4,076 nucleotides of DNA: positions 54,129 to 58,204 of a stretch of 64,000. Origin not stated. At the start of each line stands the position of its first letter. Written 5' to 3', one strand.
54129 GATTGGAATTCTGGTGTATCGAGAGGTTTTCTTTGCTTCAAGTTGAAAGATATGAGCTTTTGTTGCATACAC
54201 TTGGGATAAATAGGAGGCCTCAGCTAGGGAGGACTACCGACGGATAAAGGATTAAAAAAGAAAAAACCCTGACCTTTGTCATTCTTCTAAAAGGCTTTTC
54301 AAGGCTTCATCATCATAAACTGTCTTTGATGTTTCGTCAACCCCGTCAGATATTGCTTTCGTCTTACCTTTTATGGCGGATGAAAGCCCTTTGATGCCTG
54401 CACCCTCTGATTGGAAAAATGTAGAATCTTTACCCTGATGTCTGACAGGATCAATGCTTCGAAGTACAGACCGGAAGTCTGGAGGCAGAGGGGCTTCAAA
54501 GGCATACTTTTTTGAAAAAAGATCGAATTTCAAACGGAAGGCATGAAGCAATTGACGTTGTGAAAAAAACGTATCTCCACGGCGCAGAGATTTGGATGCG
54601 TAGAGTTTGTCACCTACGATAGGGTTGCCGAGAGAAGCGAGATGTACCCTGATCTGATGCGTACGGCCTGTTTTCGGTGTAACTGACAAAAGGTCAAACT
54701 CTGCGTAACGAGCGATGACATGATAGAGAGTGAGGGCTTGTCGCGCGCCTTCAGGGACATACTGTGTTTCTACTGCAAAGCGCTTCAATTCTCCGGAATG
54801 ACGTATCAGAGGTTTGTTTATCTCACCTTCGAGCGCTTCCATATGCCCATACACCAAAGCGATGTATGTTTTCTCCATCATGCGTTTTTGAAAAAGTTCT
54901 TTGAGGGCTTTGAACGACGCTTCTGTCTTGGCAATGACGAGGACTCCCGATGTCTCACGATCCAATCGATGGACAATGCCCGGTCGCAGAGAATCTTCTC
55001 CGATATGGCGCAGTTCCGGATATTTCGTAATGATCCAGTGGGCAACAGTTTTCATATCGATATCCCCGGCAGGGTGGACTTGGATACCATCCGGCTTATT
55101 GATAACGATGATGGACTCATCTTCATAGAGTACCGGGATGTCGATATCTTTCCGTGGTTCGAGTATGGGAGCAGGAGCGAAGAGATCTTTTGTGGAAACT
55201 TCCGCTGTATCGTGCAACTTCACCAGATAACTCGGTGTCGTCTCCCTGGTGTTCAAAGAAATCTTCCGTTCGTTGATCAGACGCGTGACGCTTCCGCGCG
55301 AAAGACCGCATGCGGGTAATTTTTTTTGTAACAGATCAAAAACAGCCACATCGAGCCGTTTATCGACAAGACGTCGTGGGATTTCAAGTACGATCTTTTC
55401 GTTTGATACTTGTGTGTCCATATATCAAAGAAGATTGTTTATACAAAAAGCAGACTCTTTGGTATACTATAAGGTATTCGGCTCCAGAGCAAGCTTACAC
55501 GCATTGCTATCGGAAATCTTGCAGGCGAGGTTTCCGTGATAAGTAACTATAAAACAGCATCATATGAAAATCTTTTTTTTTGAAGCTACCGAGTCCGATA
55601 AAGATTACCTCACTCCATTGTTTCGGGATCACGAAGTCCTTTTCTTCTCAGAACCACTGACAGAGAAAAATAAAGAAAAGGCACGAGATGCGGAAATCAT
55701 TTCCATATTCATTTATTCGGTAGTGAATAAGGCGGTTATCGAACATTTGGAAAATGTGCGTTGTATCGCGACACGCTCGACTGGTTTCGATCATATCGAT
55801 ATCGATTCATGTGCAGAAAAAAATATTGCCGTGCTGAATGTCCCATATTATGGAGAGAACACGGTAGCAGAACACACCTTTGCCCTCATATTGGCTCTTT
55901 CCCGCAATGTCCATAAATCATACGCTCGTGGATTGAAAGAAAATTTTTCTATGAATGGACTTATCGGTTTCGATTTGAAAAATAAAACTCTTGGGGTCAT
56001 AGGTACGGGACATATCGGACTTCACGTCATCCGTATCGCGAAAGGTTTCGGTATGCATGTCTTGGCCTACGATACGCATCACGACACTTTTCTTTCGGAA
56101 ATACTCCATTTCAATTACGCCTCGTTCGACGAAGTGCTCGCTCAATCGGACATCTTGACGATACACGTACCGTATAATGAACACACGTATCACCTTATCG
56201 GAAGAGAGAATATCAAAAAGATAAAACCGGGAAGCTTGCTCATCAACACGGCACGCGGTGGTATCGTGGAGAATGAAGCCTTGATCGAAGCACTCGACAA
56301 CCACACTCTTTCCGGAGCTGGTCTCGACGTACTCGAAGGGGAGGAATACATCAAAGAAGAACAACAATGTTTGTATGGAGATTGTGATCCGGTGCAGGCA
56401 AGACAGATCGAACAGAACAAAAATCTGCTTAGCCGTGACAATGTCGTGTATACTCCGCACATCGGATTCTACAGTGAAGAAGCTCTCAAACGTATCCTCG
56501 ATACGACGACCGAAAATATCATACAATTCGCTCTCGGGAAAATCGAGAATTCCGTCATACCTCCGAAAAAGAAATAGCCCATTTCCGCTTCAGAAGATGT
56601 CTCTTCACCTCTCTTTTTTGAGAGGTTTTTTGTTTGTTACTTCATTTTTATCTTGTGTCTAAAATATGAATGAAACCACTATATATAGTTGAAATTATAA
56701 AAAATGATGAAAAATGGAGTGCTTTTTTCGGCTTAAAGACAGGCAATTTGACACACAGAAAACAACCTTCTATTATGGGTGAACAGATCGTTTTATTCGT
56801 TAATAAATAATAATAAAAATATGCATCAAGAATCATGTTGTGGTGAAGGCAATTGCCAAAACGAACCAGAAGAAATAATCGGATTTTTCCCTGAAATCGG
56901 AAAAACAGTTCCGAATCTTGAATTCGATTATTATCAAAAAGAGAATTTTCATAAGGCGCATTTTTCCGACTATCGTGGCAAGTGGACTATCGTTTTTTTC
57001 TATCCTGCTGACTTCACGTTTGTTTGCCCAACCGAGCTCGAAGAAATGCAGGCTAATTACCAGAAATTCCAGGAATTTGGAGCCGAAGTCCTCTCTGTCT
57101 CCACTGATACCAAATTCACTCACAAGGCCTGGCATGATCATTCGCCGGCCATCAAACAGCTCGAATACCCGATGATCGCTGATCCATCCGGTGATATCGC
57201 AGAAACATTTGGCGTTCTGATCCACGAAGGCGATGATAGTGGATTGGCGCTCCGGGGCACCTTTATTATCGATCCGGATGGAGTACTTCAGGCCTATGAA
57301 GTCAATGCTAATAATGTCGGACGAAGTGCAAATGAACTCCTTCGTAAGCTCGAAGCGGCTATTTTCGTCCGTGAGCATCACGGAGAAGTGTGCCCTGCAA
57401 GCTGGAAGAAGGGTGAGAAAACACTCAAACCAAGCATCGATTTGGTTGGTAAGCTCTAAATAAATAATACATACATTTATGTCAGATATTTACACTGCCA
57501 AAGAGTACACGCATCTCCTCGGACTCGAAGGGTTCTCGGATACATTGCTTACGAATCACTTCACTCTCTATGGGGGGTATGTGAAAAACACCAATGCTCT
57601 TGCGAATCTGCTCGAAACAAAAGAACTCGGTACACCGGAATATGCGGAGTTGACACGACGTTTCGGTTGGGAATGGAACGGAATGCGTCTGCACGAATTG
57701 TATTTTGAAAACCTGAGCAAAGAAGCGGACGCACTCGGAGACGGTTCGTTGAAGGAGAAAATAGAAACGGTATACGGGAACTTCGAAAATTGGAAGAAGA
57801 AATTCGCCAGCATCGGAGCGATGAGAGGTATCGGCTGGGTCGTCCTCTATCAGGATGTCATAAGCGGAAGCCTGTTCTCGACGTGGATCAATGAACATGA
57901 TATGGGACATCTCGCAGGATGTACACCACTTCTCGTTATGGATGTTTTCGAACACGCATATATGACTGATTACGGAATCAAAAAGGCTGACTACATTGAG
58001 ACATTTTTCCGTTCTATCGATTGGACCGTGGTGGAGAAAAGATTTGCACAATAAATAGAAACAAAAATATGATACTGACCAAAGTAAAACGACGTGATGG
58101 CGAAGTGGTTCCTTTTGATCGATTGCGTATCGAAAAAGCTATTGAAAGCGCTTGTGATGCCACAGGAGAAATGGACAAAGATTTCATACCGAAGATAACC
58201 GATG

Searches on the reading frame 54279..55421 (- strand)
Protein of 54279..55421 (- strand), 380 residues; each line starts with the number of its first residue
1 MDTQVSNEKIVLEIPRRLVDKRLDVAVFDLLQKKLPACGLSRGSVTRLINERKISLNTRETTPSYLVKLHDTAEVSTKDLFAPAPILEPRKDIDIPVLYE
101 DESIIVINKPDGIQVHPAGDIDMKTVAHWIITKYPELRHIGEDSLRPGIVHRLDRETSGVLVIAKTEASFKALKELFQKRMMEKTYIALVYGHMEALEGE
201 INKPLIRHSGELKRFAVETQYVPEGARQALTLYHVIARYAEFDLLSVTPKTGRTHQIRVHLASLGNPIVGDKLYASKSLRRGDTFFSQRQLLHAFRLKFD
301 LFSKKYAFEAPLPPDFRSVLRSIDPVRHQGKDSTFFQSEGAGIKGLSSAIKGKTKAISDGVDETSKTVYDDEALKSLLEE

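Call 11: search_protein_families(library=pfam, proteins=[window:54279-55421:-])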
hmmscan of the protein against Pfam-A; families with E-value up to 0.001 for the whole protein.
window:54279-55421:- (380 aa): 1 family
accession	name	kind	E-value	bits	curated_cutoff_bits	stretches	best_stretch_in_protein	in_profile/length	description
PF00849.27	PseudoU_synth_2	-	1e-31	110.7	26.8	1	104-263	2-152/152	RNA pseudouridylate synthase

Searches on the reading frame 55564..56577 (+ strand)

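Call 11: search_protein_families(library=pfam, proteins=[window:55564-56577:+])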
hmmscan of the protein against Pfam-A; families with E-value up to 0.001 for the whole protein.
window:55564-56577:+ (337 aa): 4 families
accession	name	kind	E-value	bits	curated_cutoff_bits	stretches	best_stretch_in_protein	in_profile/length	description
PF02826.25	2-Hacid_dh_C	-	4.1e-54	183.1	25.1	1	106-301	1-178/178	D-isomer specific 2-hydroxyacid dehydrogenase, NAD binding domain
PF00389.36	2-Hacid_dh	-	4.4e-32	111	24.6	1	13-331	8-132/134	D-isomer specific 2-hydroxyacid dehydrogenase, catalytic domain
PF01262.27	AlaDh_PNT_C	-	3.1e-07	30.5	23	1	141-236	29-137/214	Alanine dehydrogenase/PNT, C-terminal domain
PF03446.21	NAD_binding_2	-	8.9e-05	23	21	1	143-260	2-123/161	NAD binding domain of 6-phosphogluconate dehydrogenase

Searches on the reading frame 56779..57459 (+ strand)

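Call 11: search_protein_families(library=pfam, proteins=[window:56779-57459:+])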
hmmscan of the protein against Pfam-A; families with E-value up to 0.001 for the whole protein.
window:56779-57459:+ (226 aa): 4 families
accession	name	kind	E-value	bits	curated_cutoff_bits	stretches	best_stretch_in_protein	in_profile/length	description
PF00578.27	AhpC-TSA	-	5.2e-38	130.2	26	1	40-172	1-123/124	AhpC/TSA family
PF08534.16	Redoxin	-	1.1e-16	61.4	26.6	1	41-181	3-139/148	Redoxin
PF10417.14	1-cysPrx_C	-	1.9e-06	28.2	21.1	1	199-221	7-32/41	C-terminal domain of 1-Cys peroxiredoxin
PF02630.20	SCO1-SenC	-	0.00026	21.4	22.8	0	61-105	15-59/134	SCO1/SenC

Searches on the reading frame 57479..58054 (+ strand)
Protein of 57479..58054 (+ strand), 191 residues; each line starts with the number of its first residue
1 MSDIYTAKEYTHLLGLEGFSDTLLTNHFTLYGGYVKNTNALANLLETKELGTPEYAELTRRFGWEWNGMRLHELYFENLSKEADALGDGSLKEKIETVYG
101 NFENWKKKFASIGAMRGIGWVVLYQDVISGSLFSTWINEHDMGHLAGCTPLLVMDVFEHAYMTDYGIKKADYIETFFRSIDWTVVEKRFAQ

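Call 11: search_protein_families(library=pfam, proteins=[window:57479-58054:+])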
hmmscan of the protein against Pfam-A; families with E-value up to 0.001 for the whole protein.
window:57479-58054:+ (191 aa): 1 family
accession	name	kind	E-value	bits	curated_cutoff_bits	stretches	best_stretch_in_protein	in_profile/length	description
PF02777.23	Sod_Fe_C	-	2e-25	89.2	20.9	1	89-188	3-102/102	Iron/manganese superoxide dismutases, C-terminal domain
